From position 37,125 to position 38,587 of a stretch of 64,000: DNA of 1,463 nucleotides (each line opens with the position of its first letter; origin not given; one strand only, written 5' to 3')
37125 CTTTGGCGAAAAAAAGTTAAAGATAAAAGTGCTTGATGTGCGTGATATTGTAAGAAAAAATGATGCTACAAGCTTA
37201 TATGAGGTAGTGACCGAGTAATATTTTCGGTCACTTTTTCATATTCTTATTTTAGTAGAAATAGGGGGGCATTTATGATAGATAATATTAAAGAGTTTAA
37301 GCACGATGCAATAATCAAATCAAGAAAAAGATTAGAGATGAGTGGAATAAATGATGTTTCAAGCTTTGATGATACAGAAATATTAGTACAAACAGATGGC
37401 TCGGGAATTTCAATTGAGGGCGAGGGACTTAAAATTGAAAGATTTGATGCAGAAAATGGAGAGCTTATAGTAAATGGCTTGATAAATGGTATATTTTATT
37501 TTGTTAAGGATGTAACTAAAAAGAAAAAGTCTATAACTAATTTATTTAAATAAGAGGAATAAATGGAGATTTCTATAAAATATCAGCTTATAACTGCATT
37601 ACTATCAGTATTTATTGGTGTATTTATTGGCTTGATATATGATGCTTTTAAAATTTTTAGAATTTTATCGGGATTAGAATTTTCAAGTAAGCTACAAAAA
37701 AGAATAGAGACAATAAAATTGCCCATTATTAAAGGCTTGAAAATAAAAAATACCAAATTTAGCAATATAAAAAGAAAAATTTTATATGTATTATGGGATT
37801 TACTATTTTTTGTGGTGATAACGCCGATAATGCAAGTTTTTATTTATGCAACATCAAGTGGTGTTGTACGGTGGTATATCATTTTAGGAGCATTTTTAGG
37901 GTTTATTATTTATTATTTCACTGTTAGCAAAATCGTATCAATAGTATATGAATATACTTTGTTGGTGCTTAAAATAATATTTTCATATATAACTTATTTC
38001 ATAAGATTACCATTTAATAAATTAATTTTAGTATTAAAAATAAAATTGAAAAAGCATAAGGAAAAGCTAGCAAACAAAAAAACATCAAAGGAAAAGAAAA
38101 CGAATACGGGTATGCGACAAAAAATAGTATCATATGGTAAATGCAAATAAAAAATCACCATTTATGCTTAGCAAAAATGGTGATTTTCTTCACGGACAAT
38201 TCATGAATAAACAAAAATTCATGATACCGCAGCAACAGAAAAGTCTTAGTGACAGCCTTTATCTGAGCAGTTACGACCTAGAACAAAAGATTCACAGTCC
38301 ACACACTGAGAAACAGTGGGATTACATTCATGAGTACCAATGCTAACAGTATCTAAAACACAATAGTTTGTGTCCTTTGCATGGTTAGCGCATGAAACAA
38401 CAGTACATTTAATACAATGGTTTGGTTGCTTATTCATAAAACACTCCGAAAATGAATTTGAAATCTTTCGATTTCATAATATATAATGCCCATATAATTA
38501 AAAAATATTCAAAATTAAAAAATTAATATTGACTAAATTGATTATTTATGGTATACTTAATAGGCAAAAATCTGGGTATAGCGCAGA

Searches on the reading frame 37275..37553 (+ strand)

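Call 30: search_protein_families(library=ncbifam, proteins=[window:37275-37553:+], max_evalue=0.01)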
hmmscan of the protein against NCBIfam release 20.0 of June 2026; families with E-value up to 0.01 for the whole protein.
window:37275-37553:+ (92 aa): 1 family
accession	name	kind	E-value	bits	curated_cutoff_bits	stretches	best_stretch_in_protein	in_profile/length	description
TIGR02892.1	spore_yabP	equivalog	4.1e-19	68.4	75.4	1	10-92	1-85/85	sporulation protein YabP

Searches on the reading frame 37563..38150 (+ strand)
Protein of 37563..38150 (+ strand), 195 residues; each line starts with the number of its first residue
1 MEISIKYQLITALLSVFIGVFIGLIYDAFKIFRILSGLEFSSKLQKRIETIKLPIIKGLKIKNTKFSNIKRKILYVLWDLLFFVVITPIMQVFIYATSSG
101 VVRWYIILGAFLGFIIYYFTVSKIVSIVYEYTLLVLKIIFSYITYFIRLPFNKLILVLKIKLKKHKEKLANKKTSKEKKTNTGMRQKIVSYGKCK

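Call 30: search_protein_families(library=ncbifam, proteins=[window:37563-38150:+], max_evalue=0.01)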
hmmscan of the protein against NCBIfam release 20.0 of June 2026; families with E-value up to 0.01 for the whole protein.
window:37563-38150:+ (195 aa): 1 family
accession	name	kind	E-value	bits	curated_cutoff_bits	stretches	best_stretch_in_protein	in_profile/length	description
TIGR02893.2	spore_yabQ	equivalog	7.3e-13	48.6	32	2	68-124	31-88/88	spore cortex biosynthesis protein YabQ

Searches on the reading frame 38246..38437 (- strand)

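Call 69: search_protein_families(library=pfam, proteins=[window:38246-38437:-], max_evalue=0.01)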
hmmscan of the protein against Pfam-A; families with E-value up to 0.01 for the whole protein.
window:38246-38437:- (63 aa): 1 family
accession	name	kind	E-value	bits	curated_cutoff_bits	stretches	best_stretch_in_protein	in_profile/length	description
PF07561.16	DUF1540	-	7.2e-08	32.8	22.1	1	9-51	1-40/40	Domain of Unknown Function (DUF1540)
